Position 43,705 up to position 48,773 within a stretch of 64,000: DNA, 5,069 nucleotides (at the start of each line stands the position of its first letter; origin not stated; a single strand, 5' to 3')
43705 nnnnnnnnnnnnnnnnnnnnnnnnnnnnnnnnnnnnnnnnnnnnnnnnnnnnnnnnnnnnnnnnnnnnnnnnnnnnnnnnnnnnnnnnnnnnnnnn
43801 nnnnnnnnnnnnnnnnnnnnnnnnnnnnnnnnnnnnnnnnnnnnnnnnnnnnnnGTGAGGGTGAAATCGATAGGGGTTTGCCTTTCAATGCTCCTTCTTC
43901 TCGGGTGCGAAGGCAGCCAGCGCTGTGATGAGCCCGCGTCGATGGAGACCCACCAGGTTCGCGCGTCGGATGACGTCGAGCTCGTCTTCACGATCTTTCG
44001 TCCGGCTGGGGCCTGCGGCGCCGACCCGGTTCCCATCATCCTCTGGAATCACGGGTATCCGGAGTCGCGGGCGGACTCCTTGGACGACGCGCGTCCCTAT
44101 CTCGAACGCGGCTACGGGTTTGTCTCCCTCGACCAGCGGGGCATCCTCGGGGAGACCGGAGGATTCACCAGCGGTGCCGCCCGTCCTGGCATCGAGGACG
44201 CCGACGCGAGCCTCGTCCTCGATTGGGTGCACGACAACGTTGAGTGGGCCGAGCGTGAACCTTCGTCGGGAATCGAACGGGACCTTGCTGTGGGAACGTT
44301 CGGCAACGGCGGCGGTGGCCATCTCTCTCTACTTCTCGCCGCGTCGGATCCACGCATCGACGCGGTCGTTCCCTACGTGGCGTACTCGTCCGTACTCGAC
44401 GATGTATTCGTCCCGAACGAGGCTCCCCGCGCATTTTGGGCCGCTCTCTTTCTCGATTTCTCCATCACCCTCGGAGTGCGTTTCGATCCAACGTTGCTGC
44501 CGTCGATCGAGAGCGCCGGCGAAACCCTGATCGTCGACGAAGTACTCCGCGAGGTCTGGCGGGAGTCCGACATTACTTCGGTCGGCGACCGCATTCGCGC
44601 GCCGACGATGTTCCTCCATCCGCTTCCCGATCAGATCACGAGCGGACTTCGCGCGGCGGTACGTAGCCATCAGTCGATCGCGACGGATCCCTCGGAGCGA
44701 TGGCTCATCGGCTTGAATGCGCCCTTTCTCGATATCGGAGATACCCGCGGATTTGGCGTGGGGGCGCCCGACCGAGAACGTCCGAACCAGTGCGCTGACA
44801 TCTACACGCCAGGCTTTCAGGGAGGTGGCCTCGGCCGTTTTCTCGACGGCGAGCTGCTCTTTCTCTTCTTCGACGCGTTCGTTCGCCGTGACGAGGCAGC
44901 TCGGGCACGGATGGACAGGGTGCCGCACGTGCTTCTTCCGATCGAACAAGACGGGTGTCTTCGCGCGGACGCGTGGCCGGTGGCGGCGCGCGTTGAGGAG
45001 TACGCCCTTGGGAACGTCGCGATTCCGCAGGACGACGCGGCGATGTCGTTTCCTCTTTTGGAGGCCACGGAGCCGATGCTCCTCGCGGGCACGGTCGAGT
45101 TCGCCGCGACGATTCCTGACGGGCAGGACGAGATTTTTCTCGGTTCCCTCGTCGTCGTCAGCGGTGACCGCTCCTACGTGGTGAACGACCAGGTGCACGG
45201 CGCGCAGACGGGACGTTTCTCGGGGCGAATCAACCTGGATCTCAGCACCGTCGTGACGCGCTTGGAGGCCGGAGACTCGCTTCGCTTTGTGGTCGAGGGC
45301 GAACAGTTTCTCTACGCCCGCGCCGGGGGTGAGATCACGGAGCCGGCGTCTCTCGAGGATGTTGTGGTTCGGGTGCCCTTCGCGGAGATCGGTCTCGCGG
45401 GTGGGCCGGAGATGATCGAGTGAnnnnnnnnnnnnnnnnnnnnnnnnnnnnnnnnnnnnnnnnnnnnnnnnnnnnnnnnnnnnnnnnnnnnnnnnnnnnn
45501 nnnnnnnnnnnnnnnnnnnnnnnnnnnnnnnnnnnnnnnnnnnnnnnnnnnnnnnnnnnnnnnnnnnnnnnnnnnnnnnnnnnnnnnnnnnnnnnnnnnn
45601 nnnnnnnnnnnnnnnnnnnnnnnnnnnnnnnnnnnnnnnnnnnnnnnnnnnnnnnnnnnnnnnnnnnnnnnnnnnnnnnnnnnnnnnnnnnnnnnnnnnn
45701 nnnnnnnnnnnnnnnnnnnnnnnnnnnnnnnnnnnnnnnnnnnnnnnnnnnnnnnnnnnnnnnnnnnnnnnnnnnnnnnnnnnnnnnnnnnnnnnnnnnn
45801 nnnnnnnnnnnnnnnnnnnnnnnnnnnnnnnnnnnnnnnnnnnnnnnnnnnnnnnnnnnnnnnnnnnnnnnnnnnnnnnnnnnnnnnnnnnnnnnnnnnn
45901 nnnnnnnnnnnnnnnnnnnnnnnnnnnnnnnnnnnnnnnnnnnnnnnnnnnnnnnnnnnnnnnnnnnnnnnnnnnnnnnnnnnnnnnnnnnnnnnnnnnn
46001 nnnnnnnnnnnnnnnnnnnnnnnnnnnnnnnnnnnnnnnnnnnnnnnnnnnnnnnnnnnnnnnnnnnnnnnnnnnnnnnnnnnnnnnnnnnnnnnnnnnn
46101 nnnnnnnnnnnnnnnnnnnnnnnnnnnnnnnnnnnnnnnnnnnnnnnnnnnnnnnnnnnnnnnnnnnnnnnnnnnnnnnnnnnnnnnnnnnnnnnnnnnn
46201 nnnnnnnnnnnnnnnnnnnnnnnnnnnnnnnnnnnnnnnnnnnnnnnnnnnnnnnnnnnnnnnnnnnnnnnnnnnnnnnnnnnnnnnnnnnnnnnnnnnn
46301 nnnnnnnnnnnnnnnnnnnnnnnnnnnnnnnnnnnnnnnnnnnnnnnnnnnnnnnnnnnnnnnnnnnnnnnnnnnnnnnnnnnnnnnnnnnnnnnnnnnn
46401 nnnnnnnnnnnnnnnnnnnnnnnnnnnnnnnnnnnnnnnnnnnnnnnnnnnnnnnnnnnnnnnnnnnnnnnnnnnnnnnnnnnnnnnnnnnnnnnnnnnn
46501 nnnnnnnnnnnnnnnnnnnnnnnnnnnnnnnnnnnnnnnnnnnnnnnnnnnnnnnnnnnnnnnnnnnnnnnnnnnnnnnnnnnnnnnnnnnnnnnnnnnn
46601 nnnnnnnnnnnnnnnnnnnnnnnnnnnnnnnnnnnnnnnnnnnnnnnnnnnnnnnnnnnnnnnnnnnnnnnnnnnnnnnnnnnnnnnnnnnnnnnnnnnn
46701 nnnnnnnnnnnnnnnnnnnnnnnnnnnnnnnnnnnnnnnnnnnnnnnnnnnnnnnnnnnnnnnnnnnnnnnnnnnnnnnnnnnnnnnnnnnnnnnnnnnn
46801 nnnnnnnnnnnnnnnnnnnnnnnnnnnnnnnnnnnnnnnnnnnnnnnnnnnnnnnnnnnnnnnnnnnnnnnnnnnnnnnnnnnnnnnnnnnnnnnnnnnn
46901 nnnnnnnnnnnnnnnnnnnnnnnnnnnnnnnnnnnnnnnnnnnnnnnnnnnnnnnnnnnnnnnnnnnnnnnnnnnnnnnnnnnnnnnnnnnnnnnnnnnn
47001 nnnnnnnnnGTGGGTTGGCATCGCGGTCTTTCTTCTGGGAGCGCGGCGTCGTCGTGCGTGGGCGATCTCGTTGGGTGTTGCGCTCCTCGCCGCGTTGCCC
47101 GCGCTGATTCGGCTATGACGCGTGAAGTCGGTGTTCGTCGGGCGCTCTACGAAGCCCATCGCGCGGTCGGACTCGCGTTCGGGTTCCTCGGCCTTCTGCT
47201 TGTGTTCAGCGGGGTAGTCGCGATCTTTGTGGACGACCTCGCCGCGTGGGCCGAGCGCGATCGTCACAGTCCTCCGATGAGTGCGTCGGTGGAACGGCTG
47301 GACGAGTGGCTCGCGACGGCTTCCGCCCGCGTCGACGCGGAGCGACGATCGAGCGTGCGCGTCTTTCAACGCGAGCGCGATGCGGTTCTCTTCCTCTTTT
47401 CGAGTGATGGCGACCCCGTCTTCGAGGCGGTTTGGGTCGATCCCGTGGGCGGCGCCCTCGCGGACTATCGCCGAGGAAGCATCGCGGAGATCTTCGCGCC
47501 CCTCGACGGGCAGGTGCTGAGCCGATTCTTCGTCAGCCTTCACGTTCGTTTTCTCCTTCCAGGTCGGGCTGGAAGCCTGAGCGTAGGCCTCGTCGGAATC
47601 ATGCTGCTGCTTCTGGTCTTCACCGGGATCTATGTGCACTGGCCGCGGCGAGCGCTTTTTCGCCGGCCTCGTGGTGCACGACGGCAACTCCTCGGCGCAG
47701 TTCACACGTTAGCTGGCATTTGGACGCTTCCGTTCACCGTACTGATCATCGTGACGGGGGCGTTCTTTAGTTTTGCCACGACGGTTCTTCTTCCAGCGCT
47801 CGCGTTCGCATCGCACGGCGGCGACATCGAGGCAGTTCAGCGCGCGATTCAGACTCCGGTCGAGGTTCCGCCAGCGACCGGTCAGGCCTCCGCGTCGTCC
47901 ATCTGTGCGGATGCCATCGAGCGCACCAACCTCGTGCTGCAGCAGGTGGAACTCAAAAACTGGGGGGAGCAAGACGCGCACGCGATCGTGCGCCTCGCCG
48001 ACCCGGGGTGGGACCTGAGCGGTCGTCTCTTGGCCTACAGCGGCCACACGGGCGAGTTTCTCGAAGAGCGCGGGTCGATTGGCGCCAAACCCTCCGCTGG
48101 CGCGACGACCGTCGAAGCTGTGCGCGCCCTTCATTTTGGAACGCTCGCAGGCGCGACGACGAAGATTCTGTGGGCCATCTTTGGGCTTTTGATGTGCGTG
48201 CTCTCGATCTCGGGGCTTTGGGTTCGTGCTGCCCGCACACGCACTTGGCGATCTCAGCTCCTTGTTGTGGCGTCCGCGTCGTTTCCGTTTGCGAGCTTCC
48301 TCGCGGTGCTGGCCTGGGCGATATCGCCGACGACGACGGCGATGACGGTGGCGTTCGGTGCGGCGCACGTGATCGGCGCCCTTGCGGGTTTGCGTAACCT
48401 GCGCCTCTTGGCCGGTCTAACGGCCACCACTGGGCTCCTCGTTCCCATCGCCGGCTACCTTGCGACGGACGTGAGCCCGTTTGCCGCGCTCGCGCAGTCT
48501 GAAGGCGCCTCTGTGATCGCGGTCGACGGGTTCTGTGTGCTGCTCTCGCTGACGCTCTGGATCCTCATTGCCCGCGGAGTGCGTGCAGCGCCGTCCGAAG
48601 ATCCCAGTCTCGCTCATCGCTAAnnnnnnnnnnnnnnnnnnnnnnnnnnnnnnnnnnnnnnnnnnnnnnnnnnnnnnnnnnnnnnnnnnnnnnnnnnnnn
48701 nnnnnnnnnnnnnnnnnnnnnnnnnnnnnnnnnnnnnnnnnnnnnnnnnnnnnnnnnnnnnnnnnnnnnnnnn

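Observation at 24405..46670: Four-member paralogous ~400-aa lipoprotein family (P1-P4) next to PepSY, TonB-receptor and azurin genes: candidate undescribed surface ligand-capture proteins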

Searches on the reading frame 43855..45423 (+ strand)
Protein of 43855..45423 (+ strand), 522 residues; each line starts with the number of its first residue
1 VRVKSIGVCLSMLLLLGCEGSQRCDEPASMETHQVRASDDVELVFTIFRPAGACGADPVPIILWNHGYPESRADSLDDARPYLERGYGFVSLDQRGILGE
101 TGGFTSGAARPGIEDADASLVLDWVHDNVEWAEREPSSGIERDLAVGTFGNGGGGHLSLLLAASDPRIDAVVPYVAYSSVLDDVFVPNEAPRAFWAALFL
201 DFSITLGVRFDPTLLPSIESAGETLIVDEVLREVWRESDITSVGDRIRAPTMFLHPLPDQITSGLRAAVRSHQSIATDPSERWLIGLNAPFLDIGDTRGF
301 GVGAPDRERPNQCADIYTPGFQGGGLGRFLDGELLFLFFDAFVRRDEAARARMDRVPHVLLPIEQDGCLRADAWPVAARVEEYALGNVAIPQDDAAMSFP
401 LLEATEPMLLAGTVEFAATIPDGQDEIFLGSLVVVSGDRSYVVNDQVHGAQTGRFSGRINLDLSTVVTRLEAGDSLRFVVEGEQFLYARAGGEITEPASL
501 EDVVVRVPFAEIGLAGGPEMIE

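Call 11: search_protein_families(library=pfam, proteins=[window:43855-45423:+], max_evalue=0.01)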
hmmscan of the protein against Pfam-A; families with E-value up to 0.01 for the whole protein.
window:43855-45423:+ (522 aa): 2 families
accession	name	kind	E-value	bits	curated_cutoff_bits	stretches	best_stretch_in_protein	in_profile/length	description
PF02129.25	Peptidase_S15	-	2.2e-16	60.8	23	1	39-193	1-145/262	X-Pro dipeptidyl-peptidase (S15 family)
PF05448.18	AXE1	-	0.0014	17.9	21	1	56-179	80-211/321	Acetyl xylan esterase (AXE1)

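Call 61: search_protein_families(library=ncbifam, proteins=[window:43855-45423:+], max_evalue=0.001)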
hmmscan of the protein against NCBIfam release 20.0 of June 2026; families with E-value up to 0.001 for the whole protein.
window:43855-45423:+ (522 aa): 1 family
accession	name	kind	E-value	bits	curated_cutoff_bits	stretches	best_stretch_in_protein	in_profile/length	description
TIGR00976.1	CocE_NonD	subfamily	1e-10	41.3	66.3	1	39-187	5-141/550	CocE/NonD family hydrolase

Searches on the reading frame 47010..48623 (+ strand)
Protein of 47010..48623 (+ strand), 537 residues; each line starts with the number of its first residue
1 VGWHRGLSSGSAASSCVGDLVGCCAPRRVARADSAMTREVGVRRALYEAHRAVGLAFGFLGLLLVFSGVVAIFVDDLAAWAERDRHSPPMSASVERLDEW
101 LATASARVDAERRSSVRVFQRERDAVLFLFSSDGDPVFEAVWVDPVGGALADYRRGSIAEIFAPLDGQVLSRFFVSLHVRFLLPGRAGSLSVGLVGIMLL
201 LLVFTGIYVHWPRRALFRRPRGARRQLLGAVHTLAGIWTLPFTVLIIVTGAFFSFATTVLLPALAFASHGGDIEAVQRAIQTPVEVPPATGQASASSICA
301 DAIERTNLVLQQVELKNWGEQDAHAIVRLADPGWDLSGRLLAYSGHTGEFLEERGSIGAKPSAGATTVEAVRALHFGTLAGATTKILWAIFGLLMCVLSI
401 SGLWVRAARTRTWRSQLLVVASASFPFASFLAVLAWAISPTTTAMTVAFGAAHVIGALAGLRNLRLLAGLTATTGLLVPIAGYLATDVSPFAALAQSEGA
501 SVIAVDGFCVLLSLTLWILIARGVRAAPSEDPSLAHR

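Call 11: search_protein_families(library=pfam, proteins=[window:47010-48623:+], max_evalue=0.01)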
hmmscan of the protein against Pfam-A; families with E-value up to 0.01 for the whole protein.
window:47010-48623:+ (537 aa): 1 family
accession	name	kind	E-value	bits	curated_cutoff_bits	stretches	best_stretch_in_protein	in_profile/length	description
PF03929.21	PepSY_TM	-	7.3e-48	164.3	28.8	1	49-405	3-291/295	PepSY-associated TM region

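Call 61: search_protein_families(library=ncbifam, proteins=[window:47010-48623:+], max_evalue=0.001)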
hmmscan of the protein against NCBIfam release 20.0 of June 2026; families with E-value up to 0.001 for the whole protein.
window:47010-48623:+ (537 aa): 0 families
